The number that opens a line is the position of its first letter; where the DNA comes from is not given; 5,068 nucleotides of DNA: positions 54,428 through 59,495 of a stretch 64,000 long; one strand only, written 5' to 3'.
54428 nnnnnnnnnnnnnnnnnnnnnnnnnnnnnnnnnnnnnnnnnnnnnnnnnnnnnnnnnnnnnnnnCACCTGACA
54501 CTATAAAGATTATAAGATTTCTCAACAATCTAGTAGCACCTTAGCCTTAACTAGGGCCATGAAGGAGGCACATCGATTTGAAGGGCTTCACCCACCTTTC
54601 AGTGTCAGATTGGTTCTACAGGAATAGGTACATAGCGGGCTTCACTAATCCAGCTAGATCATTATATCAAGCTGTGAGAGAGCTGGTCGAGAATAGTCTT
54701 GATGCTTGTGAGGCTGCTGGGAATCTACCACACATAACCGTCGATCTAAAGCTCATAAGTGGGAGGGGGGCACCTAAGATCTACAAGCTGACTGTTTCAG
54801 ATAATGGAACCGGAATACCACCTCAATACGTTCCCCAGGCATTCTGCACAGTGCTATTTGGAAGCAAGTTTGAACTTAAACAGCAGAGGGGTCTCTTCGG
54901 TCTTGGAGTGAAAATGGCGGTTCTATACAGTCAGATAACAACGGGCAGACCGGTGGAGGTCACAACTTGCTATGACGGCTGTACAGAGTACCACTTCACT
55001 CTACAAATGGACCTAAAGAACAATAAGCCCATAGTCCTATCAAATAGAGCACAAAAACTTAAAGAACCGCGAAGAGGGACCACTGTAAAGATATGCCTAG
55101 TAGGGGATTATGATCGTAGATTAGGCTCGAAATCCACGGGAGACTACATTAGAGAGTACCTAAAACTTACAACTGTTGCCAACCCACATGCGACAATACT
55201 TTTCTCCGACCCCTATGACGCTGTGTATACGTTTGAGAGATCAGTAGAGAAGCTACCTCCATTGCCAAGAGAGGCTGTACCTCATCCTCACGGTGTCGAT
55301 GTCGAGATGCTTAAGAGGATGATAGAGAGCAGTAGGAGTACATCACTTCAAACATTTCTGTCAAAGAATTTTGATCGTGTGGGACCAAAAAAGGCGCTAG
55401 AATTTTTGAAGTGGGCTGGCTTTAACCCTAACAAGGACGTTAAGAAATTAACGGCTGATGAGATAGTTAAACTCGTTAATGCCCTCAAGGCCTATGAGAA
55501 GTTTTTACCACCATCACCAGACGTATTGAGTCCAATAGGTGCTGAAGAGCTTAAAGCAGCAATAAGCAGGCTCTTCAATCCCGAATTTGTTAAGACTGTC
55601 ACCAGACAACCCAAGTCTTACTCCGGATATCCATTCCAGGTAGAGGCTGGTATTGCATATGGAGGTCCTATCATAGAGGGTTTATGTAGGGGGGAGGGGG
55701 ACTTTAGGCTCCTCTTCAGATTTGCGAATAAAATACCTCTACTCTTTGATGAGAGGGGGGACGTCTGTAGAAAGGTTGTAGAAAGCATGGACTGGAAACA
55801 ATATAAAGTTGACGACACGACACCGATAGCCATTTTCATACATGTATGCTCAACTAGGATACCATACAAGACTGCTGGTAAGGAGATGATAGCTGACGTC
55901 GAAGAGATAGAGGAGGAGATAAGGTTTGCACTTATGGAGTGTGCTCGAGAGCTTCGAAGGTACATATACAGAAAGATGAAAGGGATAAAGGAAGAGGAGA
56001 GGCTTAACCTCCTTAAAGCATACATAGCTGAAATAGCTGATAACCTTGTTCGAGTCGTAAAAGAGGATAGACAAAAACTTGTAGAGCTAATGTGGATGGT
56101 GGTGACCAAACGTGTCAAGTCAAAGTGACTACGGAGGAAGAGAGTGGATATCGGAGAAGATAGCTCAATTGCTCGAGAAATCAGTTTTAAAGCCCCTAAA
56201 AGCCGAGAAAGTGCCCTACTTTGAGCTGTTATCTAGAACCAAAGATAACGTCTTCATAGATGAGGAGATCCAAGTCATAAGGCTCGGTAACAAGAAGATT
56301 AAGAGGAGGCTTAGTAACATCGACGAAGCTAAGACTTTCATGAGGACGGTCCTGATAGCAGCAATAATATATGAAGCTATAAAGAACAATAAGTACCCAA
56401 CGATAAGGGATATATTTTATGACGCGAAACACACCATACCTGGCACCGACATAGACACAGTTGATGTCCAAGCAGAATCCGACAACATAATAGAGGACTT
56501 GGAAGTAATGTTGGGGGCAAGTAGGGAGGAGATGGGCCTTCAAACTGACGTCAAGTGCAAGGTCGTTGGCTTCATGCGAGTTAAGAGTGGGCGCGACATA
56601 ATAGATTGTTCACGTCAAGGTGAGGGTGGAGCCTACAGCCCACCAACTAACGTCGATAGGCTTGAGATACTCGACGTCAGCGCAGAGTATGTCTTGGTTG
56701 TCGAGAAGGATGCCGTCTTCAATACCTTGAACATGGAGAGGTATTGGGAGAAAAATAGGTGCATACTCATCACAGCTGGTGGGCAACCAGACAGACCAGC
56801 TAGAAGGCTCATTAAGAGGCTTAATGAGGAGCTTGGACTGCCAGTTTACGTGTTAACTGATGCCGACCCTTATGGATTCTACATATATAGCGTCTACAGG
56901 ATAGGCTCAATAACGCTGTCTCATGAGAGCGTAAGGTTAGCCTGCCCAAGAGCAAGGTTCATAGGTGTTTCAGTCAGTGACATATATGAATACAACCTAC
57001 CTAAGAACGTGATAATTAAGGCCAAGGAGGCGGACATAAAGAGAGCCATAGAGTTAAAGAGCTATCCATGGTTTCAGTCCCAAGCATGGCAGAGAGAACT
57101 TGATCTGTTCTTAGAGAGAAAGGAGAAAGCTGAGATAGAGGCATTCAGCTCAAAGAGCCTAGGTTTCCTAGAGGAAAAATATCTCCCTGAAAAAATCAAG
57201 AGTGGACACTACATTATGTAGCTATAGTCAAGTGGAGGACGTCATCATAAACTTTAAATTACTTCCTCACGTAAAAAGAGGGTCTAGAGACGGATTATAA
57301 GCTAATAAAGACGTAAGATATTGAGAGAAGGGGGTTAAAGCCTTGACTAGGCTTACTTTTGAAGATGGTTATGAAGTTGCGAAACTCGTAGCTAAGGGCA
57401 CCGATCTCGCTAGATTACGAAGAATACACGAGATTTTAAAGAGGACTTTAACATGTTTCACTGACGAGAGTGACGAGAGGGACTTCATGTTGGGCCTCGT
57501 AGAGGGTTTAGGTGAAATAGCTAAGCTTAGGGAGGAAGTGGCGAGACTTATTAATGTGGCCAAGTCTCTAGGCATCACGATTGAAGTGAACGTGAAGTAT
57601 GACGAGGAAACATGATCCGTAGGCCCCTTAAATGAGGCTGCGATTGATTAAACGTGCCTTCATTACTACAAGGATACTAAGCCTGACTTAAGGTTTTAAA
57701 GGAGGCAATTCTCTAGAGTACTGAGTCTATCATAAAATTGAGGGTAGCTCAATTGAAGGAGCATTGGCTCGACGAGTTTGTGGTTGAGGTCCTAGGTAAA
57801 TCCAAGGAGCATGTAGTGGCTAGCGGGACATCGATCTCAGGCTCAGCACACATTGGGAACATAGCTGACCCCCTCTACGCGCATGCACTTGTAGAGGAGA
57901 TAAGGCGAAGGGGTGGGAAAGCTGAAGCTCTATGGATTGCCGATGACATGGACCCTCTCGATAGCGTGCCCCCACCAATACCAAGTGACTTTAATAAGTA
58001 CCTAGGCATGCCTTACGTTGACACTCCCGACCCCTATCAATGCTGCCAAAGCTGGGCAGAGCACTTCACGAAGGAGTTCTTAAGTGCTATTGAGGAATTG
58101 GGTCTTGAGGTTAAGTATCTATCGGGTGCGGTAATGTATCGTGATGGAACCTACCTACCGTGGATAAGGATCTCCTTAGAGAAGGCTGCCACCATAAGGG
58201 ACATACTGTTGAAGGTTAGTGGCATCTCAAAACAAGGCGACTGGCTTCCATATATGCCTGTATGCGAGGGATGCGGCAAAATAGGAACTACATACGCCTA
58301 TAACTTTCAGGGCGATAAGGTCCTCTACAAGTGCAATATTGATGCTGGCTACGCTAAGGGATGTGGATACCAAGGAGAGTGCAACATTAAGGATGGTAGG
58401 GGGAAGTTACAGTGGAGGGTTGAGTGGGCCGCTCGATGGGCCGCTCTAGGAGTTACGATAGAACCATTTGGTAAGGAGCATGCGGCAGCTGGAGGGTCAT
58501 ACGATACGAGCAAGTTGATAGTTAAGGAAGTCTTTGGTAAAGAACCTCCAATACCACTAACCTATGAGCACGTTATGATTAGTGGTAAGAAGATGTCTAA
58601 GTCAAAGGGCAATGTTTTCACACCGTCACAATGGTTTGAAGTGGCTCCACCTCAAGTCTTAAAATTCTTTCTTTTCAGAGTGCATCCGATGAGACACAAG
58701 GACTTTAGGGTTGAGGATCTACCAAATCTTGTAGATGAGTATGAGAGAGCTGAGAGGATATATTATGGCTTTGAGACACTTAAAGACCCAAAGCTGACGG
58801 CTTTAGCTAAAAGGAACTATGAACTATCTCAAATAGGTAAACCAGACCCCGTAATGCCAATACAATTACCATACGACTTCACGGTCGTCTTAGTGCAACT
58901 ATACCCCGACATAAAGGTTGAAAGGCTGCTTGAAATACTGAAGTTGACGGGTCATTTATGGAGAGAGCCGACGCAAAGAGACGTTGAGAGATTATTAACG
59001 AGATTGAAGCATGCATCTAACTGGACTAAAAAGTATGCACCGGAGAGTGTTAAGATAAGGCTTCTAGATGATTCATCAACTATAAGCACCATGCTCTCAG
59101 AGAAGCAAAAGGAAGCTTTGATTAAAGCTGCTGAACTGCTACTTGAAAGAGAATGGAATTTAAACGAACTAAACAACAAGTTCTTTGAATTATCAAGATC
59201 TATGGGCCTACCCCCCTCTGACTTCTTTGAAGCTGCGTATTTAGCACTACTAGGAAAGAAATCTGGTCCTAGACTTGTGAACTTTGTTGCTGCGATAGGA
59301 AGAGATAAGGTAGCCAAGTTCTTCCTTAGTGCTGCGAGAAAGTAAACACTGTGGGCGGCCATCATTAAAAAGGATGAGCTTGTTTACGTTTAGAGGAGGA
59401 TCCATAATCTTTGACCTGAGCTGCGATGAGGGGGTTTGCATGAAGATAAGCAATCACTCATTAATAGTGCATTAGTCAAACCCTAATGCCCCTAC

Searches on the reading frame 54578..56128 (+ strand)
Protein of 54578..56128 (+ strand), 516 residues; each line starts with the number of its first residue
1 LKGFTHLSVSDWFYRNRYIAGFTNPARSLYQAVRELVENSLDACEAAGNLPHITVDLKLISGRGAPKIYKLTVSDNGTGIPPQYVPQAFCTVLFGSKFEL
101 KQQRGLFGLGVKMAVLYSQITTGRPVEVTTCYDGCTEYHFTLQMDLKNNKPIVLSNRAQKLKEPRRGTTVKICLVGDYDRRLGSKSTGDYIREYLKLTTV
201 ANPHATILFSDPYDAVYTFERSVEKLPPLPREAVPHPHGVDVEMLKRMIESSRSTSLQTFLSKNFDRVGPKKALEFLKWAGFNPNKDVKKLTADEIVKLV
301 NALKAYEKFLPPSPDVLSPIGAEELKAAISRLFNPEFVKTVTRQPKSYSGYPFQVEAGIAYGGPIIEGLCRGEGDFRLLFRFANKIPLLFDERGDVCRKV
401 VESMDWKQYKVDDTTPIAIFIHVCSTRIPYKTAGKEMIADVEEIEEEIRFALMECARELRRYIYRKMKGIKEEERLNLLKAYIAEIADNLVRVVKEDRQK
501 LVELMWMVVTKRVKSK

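Call 38: search_protein_families(library=pfam, proteins=[window:54578-56128:+], max_evalue=0.001)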
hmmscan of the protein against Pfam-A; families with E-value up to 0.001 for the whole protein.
window:54578-56128:+ (516 aa): 3 families
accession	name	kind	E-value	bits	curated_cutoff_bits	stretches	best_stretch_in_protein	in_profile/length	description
PF09239.17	Topo-VIb_trans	-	3.6e-58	196.3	24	1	312-474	1-158/159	Topoisomerase VI B subunit, transducer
PF02518.31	HATPase_c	-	4.1e-12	47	26.4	1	27-144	4-109/111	Histidine kinase-, DNA gyrase B-, and HSP90-like ATPase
PF13589.12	HATPase_c_3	-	1e-07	32.5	25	1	29-148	3-110/137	Histidine kinase-, DNA gyrase B-, and HSP90-like ATPase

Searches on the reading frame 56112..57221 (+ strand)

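Call 38: search_protein_families(library=pfam, proteins=[window:56112-57221:+], max_evalue=0.001)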
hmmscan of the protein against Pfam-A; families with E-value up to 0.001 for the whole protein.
window:56112-57221:+ (369 aa): 2 families
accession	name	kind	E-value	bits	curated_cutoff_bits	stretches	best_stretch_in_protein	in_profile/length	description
PF21180.3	TOP6A-Spo11_Toprim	-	5.7e-64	215.6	24.1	1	193-362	1-170/170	Topoisomerase 6 subunit A/Spo11, Toprim domain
PF04406.19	TP6A_N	-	9e-18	64.3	26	1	74-142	1-61/62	Type IIB DNA topoisomerase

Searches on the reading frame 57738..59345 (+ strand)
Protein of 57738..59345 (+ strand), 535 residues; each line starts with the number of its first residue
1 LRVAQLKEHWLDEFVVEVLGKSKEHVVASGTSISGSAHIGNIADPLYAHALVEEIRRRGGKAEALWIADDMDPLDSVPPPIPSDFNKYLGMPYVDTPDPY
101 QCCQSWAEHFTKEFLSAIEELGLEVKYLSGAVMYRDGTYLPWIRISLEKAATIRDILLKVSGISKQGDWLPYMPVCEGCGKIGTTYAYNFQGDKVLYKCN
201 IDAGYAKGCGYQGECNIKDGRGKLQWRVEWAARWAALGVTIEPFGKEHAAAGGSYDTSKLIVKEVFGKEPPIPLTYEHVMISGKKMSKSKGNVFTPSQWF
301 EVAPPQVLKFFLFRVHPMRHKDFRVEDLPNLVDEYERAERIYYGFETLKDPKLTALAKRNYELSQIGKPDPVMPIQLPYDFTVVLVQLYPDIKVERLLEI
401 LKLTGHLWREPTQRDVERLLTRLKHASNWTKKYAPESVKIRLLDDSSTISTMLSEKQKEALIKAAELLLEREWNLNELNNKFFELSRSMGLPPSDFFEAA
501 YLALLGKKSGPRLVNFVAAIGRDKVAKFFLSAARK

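Call 38: search_protein_families(library=pfam, proteins=[window:57738-59345:+], max_evalue=0.001)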
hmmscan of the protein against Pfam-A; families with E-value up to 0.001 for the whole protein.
window:57738-59345:+ (535 aa): 4 families
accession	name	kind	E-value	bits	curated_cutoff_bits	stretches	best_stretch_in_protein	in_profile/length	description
PF01921.24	tRNA-synt_1f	-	1.8e-113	379.6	27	1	9-366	2-359/360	tRNA synthetases class I (K)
PF19269.4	Anticodon_2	-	4.4e-07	30.8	23.6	1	453-526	60-134/141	Anticodon binding domain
PF09334.17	tRNA-synt_1g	-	2.5e-06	27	20.1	1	276-328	318-371/391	tRNA synthetases class I (M)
PF01406.26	tRNA-synt_1e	-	0.00014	21.8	27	1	277-328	245-296/301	tRNA synthetases class I (C) catalytic domain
